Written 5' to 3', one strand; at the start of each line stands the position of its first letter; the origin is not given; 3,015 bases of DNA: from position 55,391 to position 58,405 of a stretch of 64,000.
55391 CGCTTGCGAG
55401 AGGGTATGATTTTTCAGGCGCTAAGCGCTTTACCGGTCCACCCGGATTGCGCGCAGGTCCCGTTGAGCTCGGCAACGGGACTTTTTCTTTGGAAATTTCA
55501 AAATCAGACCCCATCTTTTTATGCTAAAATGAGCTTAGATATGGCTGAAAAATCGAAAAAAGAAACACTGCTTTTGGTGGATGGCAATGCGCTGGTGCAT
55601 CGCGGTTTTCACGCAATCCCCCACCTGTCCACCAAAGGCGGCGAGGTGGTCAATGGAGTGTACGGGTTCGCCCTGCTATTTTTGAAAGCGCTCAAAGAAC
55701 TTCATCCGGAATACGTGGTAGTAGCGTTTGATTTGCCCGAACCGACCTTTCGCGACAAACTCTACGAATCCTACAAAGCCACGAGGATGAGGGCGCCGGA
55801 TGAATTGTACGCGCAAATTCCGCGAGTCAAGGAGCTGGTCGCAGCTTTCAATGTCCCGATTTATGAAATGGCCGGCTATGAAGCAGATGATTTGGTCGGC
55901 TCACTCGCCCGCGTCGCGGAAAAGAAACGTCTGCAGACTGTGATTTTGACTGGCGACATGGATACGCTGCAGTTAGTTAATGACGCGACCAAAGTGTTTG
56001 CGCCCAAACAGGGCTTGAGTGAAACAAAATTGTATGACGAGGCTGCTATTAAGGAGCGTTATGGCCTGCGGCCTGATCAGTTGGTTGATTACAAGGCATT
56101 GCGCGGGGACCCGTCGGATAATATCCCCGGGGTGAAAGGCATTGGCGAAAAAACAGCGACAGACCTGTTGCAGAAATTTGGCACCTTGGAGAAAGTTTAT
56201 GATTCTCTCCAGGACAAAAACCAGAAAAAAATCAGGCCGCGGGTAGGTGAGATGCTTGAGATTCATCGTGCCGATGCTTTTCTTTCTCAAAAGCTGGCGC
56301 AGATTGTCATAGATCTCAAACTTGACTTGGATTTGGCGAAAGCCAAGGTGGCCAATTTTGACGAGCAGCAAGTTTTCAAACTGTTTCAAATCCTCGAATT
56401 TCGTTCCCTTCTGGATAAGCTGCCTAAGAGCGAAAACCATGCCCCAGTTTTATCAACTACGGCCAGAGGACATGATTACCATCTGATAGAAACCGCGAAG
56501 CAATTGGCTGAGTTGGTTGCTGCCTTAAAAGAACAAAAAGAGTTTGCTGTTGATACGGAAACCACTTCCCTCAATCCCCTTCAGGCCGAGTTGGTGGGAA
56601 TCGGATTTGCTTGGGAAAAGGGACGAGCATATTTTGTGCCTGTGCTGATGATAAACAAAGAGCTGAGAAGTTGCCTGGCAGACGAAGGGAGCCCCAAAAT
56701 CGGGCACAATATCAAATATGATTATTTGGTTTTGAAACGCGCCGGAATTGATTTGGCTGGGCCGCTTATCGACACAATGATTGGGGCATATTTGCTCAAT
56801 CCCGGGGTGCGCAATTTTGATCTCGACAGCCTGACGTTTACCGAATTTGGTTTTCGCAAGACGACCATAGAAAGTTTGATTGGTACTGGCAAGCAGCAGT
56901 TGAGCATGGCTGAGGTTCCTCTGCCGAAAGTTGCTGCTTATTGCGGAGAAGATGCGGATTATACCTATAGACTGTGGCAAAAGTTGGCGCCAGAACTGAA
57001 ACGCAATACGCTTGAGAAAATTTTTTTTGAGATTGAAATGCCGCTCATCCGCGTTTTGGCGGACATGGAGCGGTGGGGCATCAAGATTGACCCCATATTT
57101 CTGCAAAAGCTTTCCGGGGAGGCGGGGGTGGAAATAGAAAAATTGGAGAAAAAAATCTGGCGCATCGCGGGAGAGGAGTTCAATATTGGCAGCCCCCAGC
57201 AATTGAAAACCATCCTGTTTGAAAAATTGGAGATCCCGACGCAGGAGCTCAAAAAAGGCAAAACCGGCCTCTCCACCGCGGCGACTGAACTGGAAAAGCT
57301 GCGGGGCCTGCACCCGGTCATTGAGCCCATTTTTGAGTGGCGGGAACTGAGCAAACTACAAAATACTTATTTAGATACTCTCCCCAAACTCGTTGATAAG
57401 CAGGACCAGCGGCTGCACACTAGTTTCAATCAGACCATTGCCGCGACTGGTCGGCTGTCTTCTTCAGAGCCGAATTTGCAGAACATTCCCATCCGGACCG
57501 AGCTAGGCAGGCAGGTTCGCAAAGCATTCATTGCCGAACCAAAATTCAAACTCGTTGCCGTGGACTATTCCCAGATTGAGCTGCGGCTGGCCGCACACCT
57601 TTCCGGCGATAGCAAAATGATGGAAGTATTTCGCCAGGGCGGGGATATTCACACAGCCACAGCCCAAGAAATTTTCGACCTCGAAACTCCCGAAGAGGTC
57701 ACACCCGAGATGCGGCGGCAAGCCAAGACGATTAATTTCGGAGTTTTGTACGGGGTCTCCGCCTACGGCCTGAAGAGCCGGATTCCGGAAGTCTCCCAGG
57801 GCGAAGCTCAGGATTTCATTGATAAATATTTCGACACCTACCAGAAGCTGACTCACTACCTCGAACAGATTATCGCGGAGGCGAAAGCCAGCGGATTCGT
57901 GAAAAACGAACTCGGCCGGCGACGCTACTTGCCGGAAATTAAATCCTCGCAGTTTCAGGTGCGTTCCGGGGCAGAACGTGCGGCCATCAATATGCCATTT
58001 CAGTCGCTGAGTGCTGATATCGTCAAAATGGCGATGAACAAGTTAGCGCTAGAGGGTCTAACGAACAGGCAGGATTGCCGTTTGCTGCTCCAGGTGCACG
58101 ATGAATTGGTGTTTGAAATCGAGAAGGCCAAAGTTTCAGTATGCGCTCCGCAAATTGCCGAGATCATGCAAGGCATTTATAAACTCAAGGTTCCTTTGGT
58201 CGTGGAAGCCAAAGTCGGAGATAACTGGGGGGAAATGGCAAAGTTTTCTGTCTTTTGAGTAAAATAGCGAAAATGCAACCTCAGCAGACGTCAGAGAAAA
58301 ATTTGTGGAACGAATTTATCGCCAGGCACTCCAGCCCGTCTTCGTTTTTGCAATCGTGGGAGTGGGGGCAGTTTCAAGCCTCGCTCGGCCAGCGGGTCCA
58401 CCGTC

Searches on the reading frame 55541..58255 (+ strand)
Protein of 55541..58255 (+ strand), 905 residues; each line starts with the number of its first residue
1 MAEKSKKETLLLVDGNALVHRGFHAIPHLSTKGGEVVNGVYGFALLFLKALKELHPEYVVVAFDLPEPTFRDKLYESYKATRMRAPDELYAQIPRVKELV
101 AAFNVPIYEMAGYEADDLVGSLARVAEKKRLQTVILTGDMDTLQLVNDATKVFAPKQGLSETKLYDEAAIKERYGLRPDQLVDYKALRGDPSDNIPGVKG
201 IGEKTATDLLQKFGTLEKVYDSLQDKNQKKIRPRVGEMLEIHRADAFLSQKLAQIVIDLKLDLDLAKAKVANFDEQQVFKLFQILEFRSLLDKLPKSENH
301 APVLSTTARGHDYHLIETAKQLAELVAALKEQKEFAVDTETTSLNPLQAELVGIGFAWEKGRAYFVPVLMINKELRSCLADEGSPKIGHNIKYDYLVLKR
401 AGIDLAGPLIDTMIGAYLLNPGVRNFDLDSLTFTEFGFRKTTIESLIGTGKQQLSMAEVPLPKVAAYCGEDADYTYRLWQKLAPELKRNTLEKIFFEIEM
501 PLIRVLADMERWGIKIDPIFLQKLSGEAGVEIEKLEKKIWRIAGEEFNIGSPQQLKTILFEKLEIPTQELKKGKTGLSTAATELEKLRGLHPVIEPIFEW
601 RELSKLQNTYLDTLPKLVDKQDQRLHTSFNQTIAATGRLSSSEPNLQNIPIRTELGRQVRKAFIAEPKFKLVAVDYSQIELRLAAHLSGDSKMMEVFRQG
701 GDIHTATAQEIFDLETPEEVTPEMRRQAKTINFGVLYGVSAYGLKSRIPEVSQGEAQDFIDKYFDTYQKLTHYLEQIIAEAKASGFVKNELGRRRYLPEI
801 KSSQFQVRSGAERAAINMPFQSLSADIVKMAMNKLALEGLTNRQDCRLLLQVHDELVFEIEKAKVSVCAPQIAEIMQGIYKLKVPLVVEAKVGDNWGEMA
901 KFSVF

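Call 10: find_related_loci(query=window:55541-58255:+, collection=genome_contigs, flank=3000)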
Query window:55541-58255:+ (905 aa) in genome_contigs; peptide patterns used: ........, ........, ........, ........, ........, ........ (x = any residue, [..] = any of these).
459 stretches matched a pattern; 321 encode a relative of the query (tblastn E <= 1e-3); the best 80 are kept; 80 distinct loci.
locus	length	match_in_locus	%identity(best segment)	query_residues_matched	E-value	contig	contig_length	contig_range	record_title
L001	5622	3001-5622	67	6-884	0e+0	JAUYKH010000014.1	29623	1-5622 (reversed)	MAG: bacterium isolate C24_metabat.bin.187 C24_k141_39497, whole genome shotgun sequence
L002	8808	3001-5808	64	6-904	0e+0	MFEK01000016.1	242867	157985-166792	MAG: Candidatus Doudnabacteria bacterium RIFCSPHIGHO2_01_FULL_46_14 rifcsphigho2_01_scaffold_70, whole genome shotgun se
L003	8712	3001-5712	65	6-904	0e+0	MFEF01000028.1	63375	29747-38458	MAG: Candidatus Doudnabacteria bacterium RIFCSPHIGHO2_01_48_18 rifcsphigho2_01_sub10_scaffold_68, whole genome shotgun s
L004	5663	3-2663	65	31-905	0e+0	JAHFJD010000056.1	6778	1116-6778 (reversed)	MAG: Candidatus Doudnabacteria bacterium isolate nzgw378 NODE_19887_length_6779_cov_3.567287, whole genome shotgun seque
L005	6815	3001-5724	53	11-904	0e+0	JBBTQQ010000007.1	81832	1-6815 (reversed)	MAG: Patescibacteria group bacterium isolate H41-bin257_1 H41_bin257_1_000000000007, whole genome shotgun sequence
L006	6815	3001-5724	53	11-904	0e+0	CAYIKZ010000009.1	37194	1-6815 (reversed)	MAG TPA_asm: uncultured Candidatus Saccharibacteria bacterium isolate ERP119705_co23_399 genome assembly, contig: NODE_8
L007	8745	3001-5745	52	3-904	0e+0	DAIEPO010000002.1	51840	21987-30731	MAG TPA_asm: bacterium isolate clean1170 NODE_2_length_51840_cov_5.010471, whole genome shotgun sequence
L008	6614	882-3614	52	3-901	0e+0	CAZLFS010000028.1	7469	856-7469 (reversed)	MAG TPA_asm: uncultured Candidatus Saccharibacteria bacterium isolate SRP272529_co1_253 genome assembly, contig: NODE_19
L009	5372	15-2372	62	131-903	0e+0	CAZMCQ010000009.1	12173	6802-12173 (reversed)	MAG TPA_asm: uncultured Candidatus Saccharibacteria bacterium isolate binchicken_co38_532 genome assembly, contig: NODE_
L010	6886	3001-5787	52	1-901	0e+0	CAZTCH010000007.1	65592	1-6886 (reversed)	MAG TPA_asm: uncultured Candidatus Saccharibacteria bacterium isolate SRP286056_co1_73 genome assembly, contig: NODE_387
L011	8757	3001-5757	68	7-904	0e+0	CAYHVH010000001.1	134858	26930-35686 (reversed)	MAG TPA_asm: uncultured Candidatus Saccharibacteria bacterium isolate ERP119705_co17_1026 genome assembly, contig: NODE_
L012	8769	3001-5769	50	4-904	0e+0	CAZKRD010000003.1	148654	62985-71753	MAG TPA_asm: uncultured Candidatus Saccharibacteria bacterium isolate SRP179991_co3_31 genome assembly, contig: NODE_9_l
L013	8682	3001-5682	51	11-892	0e+0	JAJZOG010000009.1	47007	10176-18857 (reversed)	MAG: bacterium isolate MAS4.bin5 NODE_603_length_47007_cov_6.080418, whole genome shotgun sequence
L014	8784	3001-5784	50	1-904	0e+0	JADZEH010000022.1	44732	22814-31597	MAG: Candidatus Doudnabacteria bacterium isolate SJ812 c_000000954085, whole genome shotgun sequence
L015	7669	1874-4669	50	1-904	0e+0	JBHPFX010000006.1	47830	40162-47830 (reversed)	Patescibacteria group bacterium isolate SAG AM-311-L03 NODE_6_length_47830_cov_30.980680, whole genome shotgun sequence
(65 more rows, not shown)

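Call 25: find_homologous_proteins(query=window:55541-58255:+, max_evalue=1e-100)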
Query window:55541-58255:+ (905 aa): 7820 proteins with E <= 1e-100 among 8000 candidates; the best 120 are listed.
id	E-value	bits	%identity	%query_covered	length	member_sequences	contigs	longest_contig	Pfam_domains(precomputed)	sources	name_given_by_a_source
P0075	0.0e+0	2013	100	100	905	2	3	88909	PF01612.27,PF01367.26,PF02739.23,PF22619.3,PF00476.27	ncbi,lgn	-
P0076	0.0e+0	1431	71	99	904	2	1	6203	PF01612.27,PF01367.26,PF02739.23,PF22619.3,PF00476.27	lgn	-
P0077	0.0e+0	1386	68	99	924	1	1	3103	PF01612.27,PF01367.26,PF02739.23,PF22619.3,PF00476.27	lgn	-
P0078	0.0e+0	1360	68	99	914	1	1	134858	PF01612.27,PF01367.26,PF02739.23,PF22619.3,PF00476.27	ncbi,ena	-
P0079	0.0e+0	1358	67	100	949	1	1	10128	PF01612.27,PF01367.26,PF02739.23,PF22619.3,PF00476.27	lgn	-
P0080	0.0e+0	1352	67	100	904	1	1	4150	PF01612.27,PF01367.26,PF02739.23,PF22619.3,PF00476.27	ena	-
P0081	0.0e+0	1352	67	100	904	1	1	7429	PF01612.27,PF01367.26,PF02739.23,PF22619.3,PF00476.27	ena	-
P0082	0.0e+0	1347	67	100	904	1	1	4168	PF01612.27,PF01367.26,PF02739.23,PF22619.3,PF00476.27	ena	-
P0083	0.0e+0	1337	67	100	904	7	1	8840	PF01612.27,PF01367.26,PF02739.23,PF22619.3,PF00476.27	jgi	-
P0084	0.0e+0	1333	67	99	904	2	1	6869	PF01612.27,PF01367.26,PF02739.23,PF22619.3,PF00476.27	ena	-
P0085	0.0e+0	1330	65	100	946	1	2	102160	PF01612.27,PF01367.26,PF02739.23,PF22619.3,PF00476.27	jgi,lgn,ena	jgi:DNA polymerase-1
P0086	0.0e+0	1320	65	100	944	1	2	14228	PF01612.27,PF01367.26,PF02739.23,PF22619.3,PF00476.27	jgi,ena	-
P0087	0.0e+0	1314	66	100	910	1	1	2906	PF01612.27,PF01367.26,PF02739.23,PF22619.3,PF00476.27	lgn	-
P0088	0.0e+0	1312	66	99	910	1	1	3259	PF01612.27,PF01367.26,PF02739.23,PF22619.3,PF00476.27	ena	-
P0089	0.0e+0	1308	67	99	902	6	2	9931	PF01612.27,PF01367.26,PF02739.23,PF22619.3,PF00476.27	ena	-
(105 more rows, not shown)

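Call 26: find_encoding_contigs(protein=P0076, flank=3000, max_places=2)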
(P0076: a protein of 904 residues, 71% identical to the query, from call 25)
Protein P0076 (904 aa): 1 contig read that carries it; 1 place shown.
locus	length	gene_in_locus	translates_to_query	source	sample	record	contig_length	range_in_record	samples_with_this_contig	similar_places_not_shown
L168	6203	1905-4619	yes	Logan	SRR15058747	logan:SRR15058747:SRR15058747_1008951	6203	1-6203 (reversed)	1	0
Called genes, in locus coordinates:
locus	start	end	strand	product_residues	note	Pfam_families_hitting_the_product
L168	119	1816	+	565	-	PF05157:MshEN (weak), PF00437:T2SSE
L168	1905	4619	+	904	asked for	PF02739:5_3_exonuc_N, PF01367:5_3_exonuc, PF01612:DNA_pol_A_exo1, PF22619:DNA_polI_exo1, PF00476:DNA_pol_A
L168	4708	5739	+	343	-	PF02388:FemAB, PF13480:Acetyltransf_6, PF02388:FemAB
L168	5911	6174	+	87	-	PF01649:Ribosomal_S20p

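Call 27: find_encoding_contigs(protein=P0079, flank=3000, max_places=2)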
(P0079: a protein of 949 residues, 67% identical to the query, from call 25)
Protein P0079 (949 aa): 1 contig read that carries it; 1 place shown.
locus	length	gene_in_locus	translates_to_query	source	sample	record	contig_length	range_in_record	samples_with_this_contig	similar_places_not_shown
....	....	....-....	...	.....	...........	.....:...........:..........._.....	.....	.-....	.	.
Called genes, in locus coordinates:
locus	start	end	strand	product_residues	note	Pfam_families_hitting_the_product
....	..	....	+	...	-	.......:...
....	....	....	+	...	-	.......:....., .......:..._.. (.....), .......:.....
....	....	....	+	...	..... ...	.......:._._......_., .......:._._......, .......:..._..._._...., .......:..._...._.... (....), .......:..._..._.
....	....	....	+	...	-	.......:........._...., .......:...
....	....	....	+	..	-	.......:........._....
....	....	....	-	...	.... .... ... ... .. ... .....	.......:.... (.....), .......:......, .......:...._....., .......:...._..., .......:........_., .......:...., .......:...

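Call 28: find_encoding_contigs(protein=P0085, flank=3000, max_places=2)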
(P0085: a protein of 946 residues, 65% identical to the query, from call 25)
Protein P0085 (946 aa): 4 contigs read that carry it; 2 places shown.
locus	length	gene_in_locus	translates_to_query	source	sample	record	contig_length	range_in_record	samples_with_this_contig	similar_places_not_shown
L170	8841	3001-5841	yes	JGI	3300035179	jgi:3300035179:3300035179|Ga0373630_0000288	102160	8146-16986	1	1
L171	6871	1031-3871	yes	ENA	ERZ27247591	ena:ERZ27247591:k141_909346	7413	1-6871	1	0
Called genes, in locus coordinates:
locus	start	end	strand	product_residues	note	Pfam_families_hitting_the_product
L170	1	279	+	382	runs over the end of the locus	PF01368:DHH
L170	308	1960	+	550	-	PF05157:MshEN, PF00437:T2SSE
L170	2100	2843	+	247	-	-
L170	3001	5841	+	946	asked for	PF02739:5_3_exonuc_N, PF01367:5_3_exonuc, PF01612:DNA_pol_A_exo1, PF22619:DNA_polI_exo1, PF00476:DNA_pol_A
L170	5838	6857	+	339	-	PF13310:Virulence_RhuM, PF02661:Fic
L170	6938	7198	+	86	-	PF01649:Ribosomal_S20p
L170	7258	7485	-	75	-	-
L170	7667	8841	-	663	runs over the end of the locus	PF00270:DEAD (faint), PF04851:ResIII, PF17757:UvrB_inter, PF27431:UvrB_3rd, PF00271:Helicase_C, PF12344:UvrB, PF02151:UVR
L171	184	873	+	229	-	-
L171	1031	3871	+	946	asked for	PF02739:5_3_exonuc_N, PF01367:5_3_exonuc, PF01612:DNA_pol_A_exo1, PF22619:DNA_polI_exo1, PF00476:DNA_pol_A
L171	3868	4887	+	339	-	PF13310:Virulence_RhuM, PF02661:Fic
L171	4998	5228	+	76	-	PF01649:Ribosomal_S20p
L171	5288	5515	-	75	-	-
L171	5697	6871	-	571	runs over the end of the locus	?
